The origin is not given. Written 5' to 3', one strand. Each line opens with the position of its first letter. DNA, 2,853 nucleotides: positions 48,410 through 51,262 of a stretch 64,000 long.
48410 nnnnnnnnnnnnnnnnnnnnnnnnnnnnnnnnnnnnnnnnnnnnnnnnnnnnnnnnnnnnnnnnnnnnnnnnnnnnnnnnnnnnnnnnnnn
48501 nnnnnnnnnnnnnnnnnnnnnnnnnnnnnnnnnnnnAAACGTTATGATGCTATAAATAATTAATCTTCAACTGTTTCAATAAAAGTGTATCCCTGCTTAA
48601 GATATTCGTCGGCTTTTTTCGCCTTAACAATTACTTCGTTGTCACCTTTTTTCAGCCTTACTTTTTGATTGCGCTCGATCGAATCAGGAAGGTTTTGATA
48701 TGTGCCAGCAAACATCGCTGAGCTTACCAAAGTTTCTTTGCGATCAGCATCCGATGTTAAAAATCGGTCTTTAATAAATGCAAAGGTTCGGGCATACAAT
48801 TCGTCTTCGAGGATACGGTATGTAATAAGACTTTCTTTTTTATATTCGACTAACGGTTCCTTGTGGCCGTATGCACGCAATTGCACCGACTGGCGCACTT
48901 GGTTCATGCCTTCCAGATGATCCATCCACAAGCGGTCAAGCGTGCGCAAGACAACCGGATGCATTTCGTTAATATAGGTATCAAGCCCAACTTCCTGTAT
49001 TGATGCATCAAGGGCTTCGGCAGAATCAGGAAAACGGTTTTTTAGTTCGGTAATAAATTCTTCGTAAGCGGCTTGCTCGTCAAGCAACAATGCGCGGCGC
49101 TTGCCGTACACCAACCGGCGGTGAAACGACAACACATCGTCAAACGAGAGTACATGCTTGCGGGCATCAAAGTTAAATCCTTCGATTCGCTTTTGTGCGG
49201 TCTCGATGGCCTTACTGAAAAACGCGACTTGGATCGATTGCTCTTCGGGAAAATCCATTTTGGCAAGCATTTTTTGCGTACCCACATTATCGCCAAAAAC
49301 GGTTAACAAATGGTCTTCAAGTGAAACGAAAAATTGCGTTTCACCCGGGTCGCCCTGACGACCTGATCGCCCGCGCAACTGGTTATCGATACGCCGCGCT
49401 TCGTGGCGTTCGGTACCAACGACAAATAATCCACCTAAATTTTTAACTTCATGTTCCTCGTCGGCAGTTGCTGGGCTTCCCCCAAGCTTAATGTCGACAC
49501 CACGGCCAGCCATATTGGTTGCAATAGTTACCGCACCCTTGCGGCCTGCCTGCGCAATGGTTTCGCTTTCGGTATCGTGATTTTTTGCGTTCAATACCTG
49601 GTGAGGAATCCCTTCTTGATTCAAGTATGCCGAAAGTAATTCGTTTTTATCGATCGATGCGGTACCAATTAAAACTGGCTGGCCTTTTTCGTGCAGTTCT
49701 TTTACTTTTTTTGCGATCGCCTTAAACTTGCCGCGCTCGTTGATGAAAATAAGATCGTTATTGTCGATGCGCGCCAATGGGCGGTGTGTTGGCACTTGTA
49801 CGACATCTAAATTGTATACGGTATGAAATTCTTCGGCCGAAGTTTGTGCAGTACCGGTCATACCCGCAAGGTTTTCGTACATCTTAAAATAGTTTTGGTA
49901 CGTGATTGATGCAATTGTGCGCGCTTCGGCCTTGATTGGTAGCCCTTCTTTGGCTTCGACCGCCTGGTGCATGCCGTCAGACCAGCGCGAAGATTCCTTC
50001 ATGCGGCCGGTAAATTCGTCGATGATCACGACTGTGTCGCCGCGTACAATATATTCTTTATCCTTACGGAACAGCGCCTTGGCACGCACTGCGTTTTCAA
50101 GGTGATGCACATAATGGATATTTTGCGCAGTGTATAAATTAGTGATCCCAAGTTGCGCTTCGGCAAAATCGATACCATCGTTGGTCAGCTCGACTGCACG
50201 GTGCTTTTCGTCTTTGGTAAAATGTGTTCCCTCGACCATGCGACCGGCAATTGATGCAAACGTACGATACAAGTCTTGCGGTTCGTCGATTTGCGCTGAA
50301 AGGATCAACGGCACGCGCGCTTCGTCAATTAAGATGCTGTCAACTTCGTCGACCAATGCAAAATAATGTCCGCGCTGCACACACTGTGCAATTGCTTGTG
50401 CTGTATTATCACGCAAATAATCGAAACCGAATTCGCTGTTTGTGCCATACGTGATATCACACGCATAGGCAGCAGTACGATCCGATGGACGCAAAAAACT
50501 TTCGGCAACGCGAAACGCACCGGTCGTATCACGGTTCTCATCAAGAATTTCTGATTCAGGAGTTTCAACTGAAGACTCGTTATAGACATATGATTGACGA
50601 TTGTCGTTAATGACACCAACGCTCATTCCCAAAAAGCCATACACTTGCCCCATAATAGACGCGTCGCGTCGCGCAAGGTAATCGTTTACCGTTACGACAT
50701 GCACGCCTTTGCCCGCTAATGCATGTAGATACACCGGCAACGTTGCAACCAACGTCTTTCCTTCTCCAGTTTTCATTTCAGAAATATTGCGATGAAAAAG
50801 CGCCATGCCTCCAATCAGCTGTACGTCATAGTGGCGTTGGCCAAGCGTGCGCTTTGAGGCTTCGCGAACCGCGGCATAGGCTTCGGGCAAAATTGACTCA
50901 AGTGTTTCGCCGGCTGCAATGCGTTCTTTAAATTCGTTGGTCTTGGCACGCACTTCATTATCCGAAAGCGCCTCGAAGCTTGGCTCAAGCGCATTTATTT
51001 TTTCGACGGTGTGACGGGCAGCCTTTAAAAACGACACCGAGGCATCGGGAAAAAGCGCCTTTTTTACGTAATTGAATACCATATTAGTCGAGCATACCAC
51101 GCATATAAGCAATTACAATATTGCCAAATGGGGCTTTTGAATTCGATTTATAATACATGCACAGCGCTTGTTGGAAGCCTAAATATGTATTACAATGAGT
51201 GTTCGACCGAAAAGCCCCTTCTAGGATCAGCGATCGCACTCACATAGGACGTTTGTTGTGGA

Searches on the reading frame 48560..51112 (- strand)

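Call 40: search_protein_families(library=pfam, proteins=[window:48560-51112:-])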
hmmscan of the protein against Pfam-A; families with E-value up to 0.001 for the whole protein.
window:48560-51112:- (850 aa): 5 families
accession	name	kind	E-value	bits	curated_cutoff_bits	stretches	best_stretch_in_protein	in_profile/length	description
PF07517.20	SecA_DEAD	-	2e-116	388.8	24.6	1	26-430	10-290/290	SecA DEAD-like domain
PF21090.3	P-loop_SecA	-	1.7e-74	250.3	27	2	445-550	1-106/205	SecA P-loop domain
PF01043.26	SecA_PP_bind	-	1.3e-36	126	23.5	1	279-386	3-110/110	SecA preprotein cross-linking domain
PF07516.18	SecA_SW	-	7.6e-34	118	26.7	2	627-690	2-64/200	SecA Wing and Scaffold domain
PF00271.37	Helicase_C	-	0.00042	21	23.5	0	465-542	5-82/110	Helicase conserved C-terminal domain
